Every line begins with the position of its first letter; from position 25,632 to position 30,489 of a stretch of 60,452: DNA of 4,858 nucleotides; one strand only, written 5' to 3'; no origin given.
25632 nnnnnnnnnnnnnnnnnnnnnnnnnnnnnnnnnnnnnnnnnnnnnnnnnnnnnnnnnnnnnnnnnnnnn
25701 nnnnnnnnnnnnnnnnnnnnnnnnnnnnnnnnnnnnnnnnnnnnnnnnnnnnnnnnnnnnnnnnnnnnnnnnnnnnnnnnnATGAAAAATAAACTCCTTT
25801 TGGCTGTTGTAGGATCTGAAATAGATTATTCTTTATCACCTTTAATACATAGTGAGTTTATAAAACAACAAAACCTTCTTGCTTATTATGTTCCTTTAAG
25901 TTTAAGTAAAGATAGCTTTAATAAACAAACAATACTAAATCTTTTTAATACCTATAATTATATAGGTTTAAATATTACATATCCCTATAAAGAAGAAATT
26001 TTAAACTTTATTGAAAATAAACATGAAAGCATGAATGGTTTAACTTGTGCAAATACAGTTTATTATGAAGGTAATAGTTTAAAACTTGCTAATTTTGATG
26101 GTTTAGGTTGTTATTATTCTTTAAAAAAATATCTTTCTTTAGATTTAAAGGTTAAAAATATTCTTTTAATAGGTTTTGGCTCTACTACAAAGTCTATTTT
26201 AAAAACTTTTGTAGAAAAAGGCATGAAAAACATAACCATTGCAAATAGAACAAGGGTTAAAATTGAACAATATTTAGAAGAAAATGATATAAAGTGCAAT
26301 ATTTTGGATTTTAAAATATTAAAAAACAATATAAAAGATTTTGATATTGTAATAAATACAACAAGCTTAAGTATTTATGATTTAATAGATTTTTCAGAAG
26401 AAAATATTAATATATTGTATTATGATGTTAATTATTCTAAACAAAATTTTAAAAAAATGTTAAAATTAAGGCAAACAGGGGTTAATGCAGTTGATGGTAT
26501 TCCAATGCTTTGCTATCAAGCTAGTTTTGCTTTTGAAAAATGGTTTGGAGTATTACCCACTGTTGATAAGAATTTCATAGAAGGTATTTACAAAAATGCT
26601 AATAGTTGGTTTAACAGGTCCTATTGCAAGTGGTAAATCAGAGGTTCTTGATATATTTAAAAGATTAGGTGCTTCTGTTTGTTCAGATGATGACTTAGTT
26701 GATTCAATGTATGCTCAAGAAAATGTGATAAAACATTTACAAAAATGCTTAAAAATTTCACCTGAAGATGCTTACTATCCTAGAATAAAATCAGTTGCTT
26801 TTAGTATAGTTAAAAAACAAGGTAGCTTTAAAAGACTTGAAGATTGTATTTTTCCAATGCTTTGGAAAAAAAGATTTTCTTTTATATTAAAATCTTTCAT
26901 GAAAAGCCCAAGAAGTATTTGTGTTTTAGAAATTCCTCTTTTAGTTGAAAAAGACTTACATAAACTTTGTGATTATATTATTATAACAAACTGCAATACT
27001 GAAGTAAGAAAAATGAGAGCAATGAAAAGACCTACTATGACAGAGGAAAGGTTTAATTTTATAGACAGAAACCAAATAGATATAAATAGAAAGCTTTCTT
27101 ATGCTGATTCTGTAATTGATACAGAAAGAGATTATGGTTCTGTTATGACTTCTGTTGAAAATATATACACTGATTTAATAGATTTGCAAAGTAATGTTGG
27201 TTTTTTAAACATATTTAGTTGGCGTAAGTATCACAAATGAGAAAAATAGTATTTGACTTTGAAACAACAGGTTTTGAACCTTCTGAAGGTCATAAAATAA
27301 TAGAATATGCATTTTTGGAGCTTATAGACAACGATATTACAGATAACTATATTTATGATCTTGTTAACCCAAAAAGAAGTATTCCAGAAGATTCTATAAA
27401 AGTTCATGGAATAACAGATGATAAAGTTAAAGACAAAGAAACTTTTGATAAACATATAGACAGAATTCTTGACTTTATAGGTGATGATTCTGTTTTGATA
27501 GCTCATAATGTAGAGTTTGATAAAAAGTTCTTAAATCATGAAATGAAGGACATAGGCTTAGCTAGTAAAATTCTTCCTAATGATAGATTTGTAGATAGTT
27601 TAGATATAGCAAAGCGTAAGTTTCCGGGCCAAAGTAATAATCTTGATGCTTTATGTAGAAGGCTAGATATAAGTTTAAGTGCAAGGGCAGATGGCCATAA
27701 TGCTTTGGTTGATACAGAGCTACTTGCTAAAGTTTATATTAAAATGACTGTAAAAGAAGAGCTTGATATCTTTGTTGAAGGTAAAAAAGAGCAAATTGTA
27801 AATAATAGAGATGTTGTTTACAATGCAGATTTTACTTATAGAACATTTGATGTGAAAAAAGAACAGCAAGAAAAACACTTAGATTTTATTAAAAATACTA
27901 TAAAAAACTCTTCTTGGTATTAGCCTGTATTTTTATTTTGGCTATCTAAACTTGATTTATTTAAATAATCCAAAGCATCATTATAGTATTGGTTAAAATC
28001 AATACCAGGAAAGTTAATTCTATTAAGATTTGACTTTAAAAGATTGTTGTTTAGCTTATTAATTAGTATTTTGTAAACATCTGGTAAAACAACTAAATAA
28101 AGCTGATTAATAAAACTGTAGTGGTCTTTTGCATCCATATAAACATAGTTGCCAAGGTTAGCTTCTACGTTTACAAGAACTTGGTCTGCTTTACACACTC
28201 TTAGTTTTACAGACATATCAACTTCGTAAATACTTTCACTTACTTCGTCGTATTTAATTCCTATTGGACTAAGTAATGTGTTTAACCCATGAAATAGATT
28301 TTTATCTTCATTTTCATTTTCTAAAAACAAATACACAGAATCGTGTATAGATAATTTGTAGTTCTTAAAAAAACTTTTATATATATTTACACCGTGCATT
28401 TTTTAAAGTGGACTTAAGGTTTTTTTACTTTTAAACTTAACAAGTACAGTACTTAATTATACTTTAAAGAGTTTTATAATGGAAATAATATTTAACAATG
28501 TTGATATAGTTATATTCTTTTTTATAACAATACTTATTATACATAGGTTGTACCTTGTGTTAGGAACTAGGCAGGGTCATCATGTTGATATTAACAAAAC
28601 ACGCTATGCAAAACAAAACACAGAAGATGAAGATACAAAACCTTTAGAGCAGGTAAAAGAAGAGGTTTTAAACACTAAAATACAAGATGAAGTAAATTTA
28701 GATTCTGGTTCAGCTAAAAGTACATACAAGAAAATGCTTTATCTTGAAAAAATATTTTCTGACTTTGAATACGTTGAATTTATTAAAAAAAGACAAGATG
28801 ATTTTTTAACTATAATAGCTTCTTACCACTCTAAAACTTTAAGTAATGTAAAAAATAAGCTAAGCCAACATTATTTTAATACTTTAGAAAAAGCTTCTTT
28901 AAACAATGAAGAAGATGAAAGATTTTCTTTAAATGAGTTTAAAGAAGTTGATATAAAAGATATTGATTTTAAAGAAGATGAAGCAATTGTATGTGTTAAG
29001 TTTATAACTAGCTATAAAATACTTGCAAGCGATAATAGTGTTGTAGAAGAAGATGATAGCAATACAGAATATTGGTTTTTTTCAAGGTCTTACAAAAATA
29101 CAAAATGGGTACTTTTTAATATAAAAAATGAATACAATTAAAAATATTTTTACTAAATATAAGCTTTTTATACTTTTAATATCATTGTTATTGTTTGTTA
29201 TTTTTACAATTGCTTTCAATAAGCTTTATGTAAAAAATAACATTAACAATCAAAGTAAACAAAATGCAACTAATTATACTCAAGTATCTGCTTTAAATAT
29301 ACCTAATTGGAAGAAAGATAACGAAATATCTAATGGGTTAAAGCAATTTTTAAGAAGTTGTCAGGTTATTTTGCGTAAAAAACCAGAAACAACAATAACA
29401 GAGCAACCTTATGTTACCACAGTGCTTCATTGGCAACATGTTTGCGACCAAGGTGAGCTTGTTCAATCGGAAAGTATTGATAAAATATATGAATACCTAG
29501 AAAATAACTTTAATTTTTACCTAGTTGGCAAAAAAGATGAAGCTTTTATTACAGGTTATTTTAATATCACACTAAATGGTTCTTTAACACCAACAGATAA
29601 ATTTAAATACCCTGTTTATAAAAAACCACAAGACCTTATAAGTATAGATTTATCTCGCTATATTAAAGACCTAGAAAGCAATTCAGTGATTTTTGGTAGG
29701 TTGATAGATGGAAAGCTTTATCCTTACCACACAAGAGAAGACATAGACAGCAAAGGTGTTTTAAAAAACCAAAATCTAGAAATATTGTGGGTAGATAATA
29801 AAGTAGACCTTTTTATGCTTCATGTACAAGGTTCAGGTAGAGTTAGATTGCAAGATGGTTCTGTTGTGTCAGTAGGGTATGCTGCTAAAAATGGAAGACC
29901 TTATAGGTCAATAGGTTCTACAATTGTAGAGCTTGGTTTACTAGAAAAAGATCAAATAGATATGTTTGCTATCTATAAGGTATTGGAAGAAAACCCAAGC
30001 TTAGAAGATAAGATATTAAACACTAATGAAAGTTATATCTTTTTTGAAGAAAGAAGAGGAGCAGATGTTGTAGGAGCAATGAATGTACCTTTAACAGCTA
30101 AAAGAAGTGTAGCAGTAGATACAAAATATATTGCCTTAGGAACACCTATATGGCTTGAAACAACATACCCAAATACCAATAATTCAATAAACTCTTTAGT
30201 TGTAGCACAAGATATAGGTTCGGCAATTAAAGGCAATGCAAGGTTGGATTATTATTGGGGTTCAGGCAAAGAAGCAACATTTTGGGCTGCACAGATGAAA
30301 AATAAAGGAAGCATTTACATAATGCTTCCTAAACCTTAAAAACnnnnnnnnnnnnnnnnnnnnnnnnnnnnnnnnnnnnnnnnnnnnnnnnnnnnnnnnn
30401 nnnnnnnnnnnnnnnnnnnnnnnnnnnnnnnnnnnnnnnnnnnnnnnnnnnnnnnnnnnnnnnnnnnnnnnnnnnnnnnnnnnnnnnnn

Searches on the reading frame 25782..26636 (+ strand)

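Call 7: search_protein_families(library=pfam, proteins=[window:25782-26636:+])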
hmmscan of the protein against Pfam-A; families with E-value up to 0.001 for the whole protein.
window:25782-26636:+ (284 aa): 3 families
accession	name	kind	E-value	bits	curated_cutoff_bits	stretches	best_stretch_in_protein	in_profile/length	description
PF08501.16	Shikimate_dh_N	-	1.3e-16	61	27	1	9-93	1-83/83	Shikimate dehydrogenase substrate binding domain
PF01488.26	Shikimate_DH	-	5.1e-13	49.7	24.3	1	119-195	8-84/138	Shikimate / quinate 5-dehydrogenase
PF03435.24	Sacchrp_dh_NADP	-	3.5e-05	24.6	25.1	1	127-194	1-76/129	Saccharopine dehydrogenase NADP binding domain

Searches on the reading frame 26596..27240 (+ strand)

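Call 7: search_protein_families(library=pfam, proteins=[window:26596-27240:+])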
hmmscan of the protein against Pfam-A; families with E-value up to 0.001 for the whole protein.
window:26596-27240:+ (214 aa): 1 family
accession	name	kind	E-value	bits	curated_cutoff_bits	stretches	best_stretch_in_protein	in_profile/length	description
PF01121.26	CoaE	-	1.8e-21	77.1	27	1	2-176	1-174/180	Dephospho-CoA kinase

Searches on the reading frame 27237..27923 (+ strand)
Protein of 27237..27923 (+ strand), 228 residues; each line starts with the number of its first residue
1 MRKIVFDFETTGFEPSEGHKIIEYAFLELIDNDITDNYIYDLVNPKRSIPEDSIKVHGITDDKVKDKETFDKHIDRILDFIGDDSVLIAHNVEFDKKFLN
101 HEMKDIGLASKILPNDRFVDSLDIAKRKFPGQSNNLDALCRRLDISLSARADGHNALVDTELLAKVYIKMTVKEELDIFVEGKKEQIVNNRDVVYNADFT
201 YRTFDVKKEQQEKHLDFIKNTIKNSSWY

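Call 7: search_protein_families(library=pfam, proteins=[window:27237-27923:+])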
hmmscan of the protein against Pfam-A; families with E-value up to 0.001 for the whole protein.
window:27237-27923:+ (228 aa): 2 families
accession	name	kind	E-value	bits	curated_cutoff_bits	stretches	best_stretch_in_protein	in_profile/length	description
PF00929.31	RNase_T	-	4.2e-33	115.6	24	1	4-167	1-164/164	Exonuclease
PF13482.12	RNase_H_2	-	7.6e-05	23.2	22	0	6-156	3-127/165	RNase_H superfamily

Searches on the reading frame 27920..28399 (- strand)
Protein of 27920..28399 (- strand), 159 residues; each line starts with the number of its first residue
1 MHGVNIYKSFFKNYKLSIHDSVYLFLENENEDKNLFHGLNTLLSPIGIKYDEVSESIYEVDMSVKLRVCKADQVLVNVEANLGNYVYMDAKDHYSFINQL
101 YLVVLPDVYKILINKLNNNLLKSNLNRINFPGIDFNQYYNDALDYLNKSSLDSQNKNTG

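Call 7: search_protein_families(library=pfam, proteins=[window:27920-28399:-])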
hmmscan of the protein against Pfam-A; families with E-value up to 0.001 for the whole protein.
window:27920-28399:- (159 aa): 0 families

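Call 63: search_protein_families(library=ncbifam, max_evalue=0.01, proteins=[window:27920-28399:-])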
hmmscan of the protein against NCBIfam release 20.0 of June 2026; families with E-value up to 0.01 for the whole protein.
window:27920-28399:- (159 aa): 0 families

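Call 64: search_solved_structures(query=window:27920-28399:-, max_evalue=1)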
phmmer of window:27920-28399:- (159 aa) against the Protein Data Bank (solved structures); distinct sequences matched with E-value up to 1: 3.
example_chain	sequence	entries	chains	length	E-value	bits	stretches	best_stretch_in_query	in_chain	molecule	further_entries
3uv5_A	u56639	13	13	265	0.026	17.8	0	58-131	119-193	Transcription initiation factor TFIID subunit 1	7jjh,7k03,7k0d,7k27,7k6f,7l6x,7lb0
1eqf_A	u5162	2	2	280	0.035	17.4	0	60-131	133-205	RNA POLYMERASE II TRANSCRIPTION INITIATION FACTOR | Transcription initiation factor TFIID subunit 1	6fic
3aad_A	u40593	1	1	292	0.045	17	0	58-131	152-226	Transcription initiation factor TFIID subunit 1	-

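Call 72: predict_structure(protein=window:27920-28399:-)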
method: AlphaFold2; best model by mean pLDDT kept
length: 159 residues; sequences in the alignment: 1
mean_pLDDT: 37.4   pTM: 0.28
mean pLDDT of the five models: 37.4, 31.8, 31.6, 31.1, 30.8
residues with pLDDT >= 90: 0; 70-90: 0; 50-70: 2; < 50: 157
segments of 3 or more residues with pLDDT < 50: 1-70, 73-159
pLDDT, mean of each block of 10 residues (from residue 1): 26 34 42 32 27 35 45 45 41 41 43 38 29 38 44 38
secondary structure, 60 per line:
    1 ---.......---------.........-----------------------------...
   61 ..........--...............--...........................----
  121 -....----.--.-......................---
elements in order: H4-10 E20-28 E58-70 E73-87 H90-116 H122-125 H135-156

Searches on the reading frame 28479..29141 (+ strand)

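Call 8: search_protein_families(library=pfam, proteins=[window:28479-29141:+])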
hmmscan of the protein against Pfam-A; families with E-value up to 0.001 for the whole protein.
window:28479-29141:+ (220 aa): 1 family
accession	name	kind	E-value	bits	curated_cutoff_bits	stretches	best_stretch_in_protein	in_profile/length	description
PF04280.21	Tim44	-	9.1e-10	39.3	29.6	1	94-215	13-145/147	Tim44-like domain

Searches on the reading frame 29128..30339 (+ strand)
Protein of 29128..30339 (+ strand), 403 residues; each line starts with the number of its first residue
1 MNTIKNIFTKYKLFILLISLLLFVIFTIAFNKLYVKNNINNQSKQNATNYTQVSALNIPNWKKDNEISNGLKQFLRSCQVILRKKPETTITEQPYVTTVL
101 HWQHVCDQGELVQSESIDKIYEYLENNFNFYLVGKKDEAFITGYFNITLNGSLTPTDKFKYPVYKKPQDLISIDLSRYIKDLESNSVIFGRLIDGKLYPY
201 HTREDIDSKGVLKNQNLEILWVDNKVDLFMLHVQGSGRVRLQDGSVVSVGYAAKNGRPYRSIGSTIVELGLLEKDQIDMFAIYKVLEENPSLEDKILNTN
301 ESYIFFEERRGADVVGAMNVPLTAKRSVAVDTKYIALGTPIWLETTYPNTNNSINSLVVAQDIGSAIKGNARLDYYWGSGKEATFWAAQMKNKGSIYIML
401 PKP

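Call 8: search_protein_families(library=pfam, proteins=[window:29128-30339:+])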
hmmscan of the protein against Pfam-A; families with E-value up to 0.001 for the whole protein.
window:29128-30339:+ (403 aa): 2 families
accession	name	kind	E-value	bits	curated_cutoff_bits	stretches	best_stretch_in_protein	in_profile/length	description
PF03562.22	MltA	-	4.1e-54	183.4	24.3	1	140-306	1-162/163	MltA specific insert domain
PF06725.17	3D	-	5.3e-21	75.1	23.8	1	326-399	1-71/72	3D domain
